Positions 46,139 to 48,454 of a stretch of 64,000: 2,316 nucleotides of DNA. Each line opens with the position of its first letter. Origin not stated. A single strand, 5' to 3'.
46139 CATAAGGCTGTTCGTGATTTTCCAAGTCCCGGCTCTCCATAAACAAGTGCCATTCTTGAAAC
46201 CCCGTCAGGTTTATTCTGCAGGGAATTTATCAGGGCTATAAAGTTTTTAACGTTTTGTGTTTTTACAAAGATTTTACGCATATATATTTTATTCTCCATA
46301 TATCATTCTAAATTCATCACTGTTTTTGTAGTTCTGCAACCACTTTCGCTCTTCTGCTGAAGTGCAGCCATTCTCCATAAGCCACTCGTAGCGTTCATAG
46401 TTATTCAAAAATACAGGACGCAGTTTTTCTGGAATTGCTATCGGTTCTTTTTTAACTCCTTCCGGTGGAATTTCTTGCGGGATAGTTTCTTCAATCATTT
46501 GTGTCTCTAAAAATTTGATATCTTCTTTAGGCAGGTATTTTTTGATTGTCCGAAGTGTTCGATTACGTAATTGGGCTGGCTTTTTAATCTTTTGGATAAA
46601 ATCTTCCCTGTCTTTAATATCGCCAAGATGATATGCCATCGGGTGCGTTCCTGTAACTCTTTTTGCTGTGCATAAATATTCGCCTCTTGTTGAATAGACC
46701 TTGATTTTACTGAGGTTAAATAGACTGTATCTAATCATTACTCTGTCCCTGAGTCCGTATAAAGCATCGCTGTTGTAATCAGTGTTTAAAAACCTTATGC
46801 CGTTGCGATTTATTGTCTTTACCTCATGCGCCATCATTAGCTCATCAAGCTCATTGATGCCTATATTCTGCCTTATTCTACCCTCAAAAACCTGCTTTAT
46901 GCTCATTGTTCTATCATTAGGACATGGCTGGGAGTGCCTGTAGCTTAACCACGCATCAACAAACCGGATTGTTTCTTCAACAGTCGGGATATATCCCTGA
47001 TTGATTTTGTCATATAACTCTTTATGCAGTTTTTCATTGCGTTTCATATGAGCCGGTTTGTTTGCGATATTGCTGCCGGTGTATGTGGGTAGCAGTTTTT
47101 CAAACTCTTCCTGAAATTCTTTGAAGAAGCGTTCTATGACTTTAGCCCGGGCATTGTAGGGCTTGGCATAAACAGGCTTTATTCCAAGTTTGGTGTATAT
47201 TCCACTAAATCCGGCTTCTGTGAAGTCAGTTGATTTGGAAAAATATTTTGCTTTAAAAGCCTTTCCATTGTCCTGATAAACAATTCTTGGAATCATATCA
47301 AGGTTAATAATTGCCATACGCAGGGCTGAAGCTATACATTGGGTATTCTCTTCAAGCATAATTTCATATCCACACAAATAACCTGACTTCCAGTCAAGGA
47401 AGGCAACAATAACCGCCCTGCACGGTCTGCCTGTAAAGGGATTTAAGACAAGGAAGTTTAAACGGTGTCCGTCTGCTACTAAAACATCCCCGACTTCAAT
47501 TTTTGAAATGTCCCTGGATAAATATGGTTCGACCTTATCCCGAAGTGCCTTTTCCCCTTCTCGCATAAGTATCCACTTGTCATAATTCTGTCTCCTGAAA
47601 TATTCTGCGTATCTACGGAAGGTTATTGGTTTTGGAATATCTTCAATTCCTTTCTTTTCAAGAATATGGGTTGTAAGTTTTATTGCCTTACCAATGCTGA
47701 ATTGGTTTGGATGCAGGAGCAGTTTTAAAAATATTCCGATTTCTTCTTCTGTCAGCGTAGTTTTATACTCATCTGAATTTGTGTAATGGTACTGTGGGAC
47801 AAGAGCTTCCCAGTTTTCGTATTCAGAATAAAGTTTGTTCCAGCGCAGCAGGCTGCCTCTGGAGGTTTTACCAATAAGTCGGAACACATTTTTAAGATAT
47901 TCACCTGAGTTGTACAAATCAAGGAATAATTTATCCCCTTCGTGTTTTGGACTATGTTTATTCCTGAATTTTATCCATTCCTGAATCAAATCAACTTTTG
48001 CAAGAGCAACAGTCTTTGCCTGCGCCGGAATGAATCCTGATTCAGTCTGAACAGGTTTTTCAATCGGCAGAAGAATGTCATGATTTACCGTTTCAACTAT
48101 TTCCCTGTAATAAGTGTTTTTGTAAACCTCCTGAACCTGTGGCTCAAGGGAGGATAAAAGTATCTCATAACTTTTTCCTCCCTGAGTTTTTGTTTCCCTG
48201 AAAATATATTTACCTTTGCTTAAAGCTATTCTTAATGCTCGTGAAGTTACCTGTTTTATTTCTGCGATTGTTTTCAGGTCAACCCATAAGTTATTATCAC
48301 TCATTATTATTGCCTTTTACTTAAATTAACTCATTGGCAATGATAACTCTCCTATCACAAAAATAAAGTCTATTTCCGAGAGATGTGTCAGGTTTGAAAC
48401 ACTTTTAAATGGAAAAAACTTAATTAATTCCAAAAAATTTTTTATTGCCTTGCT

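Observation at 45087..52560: Two head-to-head copies of a Mu-type transposase-ATPase-third gene module, plus a third unrelated MuA/MuB pair 2 kb away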

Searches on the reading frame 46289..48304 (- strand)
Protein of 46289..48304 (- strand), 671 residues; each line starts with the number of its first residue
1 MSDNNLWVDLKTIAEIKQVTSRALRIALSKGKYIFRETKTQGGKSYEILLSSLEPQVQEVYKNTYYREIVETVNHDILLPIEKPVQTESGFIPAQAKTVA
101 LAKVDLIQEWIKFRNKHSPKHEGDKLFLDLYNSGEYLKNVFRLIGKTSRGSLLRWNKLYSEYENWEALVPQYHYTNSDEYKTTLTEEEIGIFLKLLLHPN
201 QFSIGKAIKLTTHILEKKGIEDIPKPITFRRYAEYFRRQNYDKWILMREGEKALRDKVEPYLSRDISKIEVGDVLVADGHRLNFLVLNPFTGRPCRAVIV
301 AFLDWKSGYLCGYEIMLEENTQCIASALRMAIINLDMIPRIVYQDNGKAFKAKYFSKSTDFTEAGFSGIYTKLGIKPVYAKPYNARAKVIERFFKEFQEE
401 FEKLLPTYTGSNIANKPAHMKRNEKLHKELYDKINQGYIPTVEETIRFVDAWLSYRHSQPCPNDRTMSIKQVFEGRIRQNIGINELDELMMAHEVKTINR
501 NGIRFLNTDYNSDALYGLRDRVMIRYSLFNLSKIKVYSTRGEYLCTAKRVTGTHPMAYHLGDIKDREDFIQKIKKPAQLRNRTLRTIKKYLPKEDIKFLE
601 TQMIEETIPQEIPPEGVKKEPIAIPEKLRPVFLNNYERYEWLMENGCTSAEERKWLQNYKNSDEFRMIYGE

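Call 8: search_protein_families(library=pfam, proteins=[window:46289-48304:-], max_evalue=0.01)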
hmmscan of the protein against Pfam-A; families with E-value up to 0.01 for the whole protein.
window:46289-48304:- (671 aa): 3 families
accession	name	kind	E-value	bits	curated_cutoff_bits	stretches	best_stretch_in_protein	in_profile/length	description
PF09299.17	Mu-transpos_C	-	7.6e-15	55.1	21.7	1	487-546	1-61/61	Mu transposase, C-terminal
PF00665.32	rve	-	4.1e-05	24.2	32.6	1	296-384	23-101/102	Integrase core domain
PF09039.17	HTH_Tnp_Mu_2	-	0.0051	17.3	20.5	0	165-258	12-103/109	Mu DNA binding, I gamma subdomain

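Call 11: search_dna_similar(query=window:46289-48304:-, collection=phages, mode=protein, max_rows=25)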
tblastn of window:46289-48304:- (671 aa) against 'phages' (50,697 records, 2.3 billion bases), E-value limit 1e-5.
Records with a match: 250; places in all: 250; records where one place covers at least 80% of the query: 4.
Best place of each record, by identity: <60% 250.
By first word of the organism name: Pseudomonas 119; Ralstonia 91; Bacteriophage 6; Burkholderia 4; Bacillus 3; Rhodobacter 3; Klebsiella 3; Yersinia 3; Sinorhizobium 2; Haemophilus 2; and 10 more.
By host as written in the record: Ralstonia solanacearum 64; - 40; Pseudomonas aeruginosa 33; Pseudomonas aeruginosa PA14 32; Ralstonia solanacearum Race 3, Biovar 1 6; Bacillus alcalophilus CGMCC 1.3604 3; Pseudomonas aeruginosa Ps33 2; Pseudomonas aeruginosa YMC12/01/R960 2; and 55 more.
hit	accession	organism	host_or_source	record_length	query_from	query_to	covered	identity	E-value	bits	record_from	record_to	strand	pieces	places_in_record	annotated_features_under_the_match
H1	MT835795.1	Bacteriophage sp.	human fecal samples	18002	2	546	81%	25.5%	3e-27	124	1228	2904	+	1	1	record has no annotation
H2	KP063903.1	Bacillus phage BalMu-1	Bacillus alcalophilus CGMCC 1.3604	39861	7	548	81%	25.2%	1e-20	103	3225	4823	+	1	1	transposase A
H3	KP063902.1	Bacillus phage BalMu-1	Bacillus alcalophilus CGMCC 1.3604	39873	7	548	81%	25.2%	1e-20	103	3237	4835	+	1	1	transposase A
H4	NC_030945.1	Bacillus phage BalMu-1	Bacillus alcalophilus CGMCC 1.3604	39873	7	548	81%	25.2%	1e-20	103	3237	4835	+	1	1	transposase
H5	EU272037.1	Pseudomonas phage MP38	Pseudomonas aeruginosa PA14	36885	42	548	76%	24.0%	1e-16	91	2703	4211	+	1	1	ORF6: transposase A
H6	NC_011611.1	Pseudomonas phage MP38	Pseudomonas aeruginosa PA14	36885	42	548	76%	24.0%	1e-16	91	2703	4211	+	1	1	ORF6: transposase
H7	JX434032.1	Pseudomonas phage JBD30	-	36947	42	548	76%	24.0%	1e-16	91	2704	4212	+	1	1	hypothetical protein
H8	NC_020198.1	Pseudomonas phage JBD30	-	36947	42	548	76%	24.0%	1e-16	91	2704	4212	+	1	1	transposase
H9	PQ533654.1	Pseudomonas phage Cinder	Pseudomonas aeruginosa PA14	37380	42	548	76%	24.0%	1e-16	91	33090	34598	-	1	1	transposase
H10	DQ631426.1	Pseudomonas phage DMS3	-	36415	42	548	76%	24.0%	2e-16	90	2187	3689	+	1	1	putative A transposase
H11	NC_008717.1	Pseudomonas phage DMS3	Pseudomonas aeruginosa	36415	42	548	76%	24.0%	2e-16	90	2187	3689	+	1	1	transposase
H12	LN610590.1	Pseudomonas phage vB_PaeS_PAO1_Ab30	Pseudomonas aeruginosa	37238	42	548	76%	23.9%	4e-16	89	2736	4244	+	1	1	ORF06: putative A transposase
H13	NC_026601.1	Pseudomonas phage vB_PaeS_PAO1_Ab30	Pseudomonas aeruginosa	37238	42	548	76%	23.9%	4e-16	89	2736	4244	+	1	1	ORF06: transposase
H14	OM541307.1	Pseudomonas phage WX_01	Pseudomonas aeruginosa ZS-PA-05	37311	42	548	76%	23.9%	4e-16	89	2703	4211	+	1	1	transposase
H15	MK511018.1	Pseudomonas phage vB_Pae_CF28a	Pseudomonas aeruginosa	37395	42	548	76%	23.9%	4e-16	89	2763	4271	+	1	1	transposase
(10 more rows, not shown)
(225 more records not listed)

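Call 14: find_encoding_contigs(protein=window:46289-48304:-, flank=10000, max_places=10)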
Protein window:46289-48304:- (671 aa): 5 contigs read that carry it; 2 places shown.
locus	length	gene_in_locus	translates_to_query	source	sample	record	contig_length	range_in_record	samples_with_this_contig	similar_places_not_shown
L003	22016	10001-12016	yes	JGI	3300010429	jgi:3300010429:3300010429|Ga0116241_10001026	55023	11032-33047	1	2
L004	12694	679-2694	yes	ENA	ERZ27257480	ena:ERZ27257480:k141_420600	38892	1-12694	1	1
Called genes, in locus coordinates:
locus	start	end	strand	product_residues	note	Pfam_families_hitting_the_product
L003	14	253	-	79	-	-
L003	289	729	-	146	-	PF06252:GemA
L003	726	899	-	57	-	-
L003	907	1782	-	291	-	PF13443:HTH_26 (weak), PF13604:AAA_30 (faint), PF13401:AAA_22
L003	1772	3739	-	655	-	PF09039:HTH_Tnp_Mu_2 (weak), PF09299:Mu-transpos_C (weak)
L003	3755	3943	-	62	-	-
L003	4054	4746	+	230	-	PF12844:HTH_19, PF13560:HTH_31 (weak), PF01381:HTH_3, PF00717:Peptidase_S24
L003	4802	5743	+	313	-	PF01381:HTH_3 (weak), PF12844:HTH_19 (weak)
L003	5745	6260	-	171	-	PF13102:Phage_int_SAM_5 (weak), PF14659:Phage_int_SAM_3, PF22022:Phage_int_M (weak)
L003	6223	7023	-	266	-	PF05621:TniB (weak), PF13401:AAA_22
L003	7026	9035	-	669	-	PF09299:Mu-transpos_C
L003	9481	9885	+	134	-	-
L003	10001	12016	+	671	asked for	PF09299:Mu-transpos_C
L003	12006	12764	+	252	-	PF05621:TniB (weak), PF00004:AAA (weak), PF13401:AAA_22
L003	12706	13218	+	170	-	PF14659:Phage_int_SAM_3 (weak)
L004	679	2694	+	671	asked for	PF09299:Mu-transpos_C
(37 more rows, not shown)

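Call 23: find_related_loci(query=window:46289-48304:-, collection=viral_contigs, flank=10000)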
Query window:46289-48304:- (671 aa) in viral_contigs; peptide patterns used: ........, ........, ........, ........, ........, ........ (x = any residue, [..] = any of these).
5 stretches matched a pattern; 2 encode a relative of the query (tblastn E <= 1e-3); 2 distinct loci.
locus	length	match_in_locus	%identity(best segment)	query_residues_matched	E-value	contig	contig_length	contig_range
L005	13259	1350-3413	50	7-670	0e+0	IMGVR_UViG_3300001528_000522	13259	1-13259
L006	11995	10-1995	51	39-669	0e+0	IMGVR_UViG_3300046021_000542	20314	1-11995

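Call 26: search_protein_families(library=pfam, proteins=[L005:4108-5895:+, L006:2720-4324:+, L005:1275-3416:+, L005:3429-4166:+], max_evalue=0.01)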
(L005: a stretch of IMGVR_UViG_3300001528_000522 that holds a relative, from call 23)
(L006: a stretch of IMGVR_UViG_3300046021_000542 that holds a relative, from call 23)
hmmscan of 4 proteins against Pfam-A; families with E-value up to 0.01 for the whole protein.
L005:4108-5895:+ (595 aa): 3 families
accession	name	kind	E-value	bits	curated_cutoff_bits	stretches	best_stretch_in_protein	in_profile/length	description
PF12728.13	HTH_17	-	1.2e-05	25.9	27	1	95-146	1-48/51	Helix-turn-helix domain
PF14659.12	Phage_int_SAM_3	-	1.4e-05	25.6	22.6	1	354-401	8-56/58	Phage integrase, N-terminal SAM-like domain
PF09039.17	HTH_Tnp_Mu_2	-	0.002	18.6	20.5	1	242-322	13-96/109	Mu DNA binding, I gamma subdomain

L006:2720-4324:+ (534 aa): 4 families
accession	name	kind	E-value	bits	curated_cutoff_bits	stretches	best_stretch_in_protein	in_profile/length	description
PF14659.12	Phage_int_SAM_3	-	5e-05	23.9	22.6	1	310-341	26-57/58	Phage integrase, N-terminal SAM-like domain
PF13495.12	Phage_int_SAM_4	-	0.0028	18.4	27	0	295-367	7-80/85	Phage integrase, N-terminal SAM-like domain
PF00589.27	Phage_integrase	-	0.0057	16.9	27.1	0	410-442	34-68/172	Phage integrase family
PF22979.2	HTH_69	-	0.0066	16.8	27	0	26-63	28-66/69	Winged helix-turn-helix domain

L005:1275-3416:+ (713 aa): 3 families
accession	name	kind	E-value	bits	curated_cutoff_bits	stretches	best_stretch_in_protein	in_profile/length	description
PF09299.17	Mu-transpos_C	-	3.6e-14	52.9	21.7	1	513-572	1-61/61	Mu transposase, C-terminal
PF00665.32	rve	-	4e-05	24.2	32.6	1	323-412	22-101/102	Integrase core domain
PF09039.17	HTH_Tnp_Mu_2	-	0.002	18.6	20.5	0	191-286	10-103/109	Mu DNA binding, I gamma subdomain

L005:3429-4166:+ (245 aa): 9 families
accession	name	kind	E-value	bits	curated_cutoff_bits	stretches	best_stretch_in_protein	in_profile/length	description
PF13401.12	AAA_22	-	1.7e-17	64.4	27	1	29-144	5-130/130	AAA domain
PF00004.35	AAA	-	1.1e-07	32.9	21.2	1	33-160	2-129/131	ATPase family associated with various cellular activities (AAA)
PF05621.17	TniB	-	5.2e-06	26.5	22.4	1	56-155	73-180/189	Bacterial TniB protein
PF13191.12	AAA_16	-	9.7e-06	26.6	32.6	1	18-106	13-139/167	AAA ATPase domain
PF13245.12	AAA_19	-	0.0001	23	25.1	0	32-136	14-124/134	AAA domain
PF01740.26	STAS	-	0.00024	21.3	22.6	0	78-154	17-97/106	STAS domain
PF13173.12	AAA_14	-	0.00069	20.1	27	0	36-142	9-103/129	AAA domain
PF22016.2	DUF6933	-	0.00073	19.8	27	1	124-228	44-141/157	Domain of unknown function (DUF6933)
PF00270.35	DEAD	-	0.0014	18.9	26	0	85-135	101-154/167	DEAD/DEAH box helicase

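Call 28: find_related_loci(query=A2, collection=genome_contigs, flank=10000)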
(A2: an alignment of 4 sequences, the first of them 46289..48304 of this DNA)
Query A2 (671 aa) in genome_contigs; peptide patterns used: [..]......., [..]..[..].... (x = any residue, [..] = any of these).
516 stretches matched a pattern; 442 encode a relative of the query (tblastn E <= 1e-3); the best 80 are kept; 79 distinct loci.
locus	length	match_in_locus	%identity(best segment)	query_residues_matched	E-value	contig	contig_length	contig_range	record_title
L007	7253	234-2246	90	1-671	0e+0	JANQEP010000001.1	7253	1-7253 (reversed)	MAG: Candidatus Gastranaerophilales bacterium isolate PL23a_bin.35 k99_6187211, whole genome shotgun sequence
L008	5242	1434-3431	85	6-671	0e+0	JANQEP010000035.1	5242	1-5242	MAG: Candidatus Gastranaerophilales bacterium isolate PL23a_bin.35 k99_4294220, whole genome shotgun sequence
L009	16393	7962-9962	82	6-671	0e+0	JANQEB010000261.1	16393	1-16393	MAG: Candidatus Gastranaerophilales bacterium isolate PL23a_bin.110 k99_2073058, whole genome shotgun sequence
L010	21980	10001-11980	69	7-669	0e+0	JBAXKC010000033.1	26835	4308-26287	MAG: bacterium isolate ELA391 MAG391_33, whole genome shotgun sequence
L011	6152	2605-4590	61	1-671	0e+0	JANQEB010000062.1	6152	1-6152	MAG: Candidatus Gastranaerophilales bacterium isolate PL23a_bin.110 k99_4086110, whole genome shotgun sequence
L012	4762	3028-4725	71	1-568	0e+0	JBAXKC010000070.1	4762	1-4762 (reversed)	MAG: bacterium isolate ELA391 MAG391_70, whole genome shotgun sequence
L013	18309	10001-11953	59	5-671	0e+0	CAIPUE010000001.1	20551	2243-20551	uncultured bacterium isolate Kiruna2_bin-1131 genome assembly, contig: bin-1131:01/60, whole genome shotgun sequence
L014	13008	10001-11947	60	7-671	0e+0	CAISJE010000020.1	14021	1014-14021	uncultured bacterium isolate Ja1_bin-3702 genome assembly, contig: bin-3702:020/233, whole genome shotgun sequence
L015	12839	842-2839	56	5-671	0e+0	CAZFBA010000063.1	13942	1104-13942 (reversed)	MAG TPA_asm: uncultured Gammaproteobacteria bacterium isolate SRP241341_co1_276 genome assembly, contig: NODE_4809_lengt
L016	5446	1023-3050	55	1-671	0e+0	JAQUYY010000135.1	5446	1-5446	MAG: Candidatus Gastranaerophilales bacterium isolate STD2_248 NODE_65328_length_5446_cov_2.894717_Sandtown_D2, whole ge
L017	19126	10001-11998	56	5-671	0e+0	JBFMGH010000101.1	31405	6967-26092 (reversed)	MAG: Cyanobacteriota bacterium isolate MAG292 MAG292_101, whole genome shotgun sequence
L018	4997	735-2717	56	6-671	0e+0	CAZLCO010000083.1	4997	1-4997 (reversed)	MAG TPA_asm: uncultured Gammaproteobacteria bacterium isolate SRP141376_co5_19 genome assembly, contig: NODE_38809_lengt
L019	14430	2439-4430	55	5-671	0e+0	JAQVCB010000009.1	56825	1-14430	MAG: Candidatus Gastranaerophilales bacterium isolate STD2_79 NODE_1873_length_56825_cov_5.828089_Sandtown_D2, whole gen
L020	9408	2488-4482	55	4-671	0e+0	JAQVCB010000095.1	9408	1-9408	MAG: Candidatus Gastranaerophilales bacterium isolate STD2_79 NODE_29267_length_9408_cov_5.746148_Sandtown_D2, whole gen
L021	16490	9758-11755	54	5-669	0e+0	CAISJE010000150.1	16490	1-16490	uncultured bacterium isolate Ja1_bin-3702 genome assembly, contig: bin-3702:150/233, whole genome shotgun sequence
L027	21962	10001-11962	54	1-669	0e+0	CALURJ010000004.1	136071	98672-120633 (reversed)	MAG: Candidatus Gastranaerophilales bacterium isolate BRZ_BB__bin33 genome assembly, contig: BRZ_BB__NODE_111_length_136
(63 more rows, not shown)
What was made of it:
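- Host and family: 442 relatives in GTDB genomes, nearly all in Gastranaerophilales/Melainabacteria MAGs (call 28).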
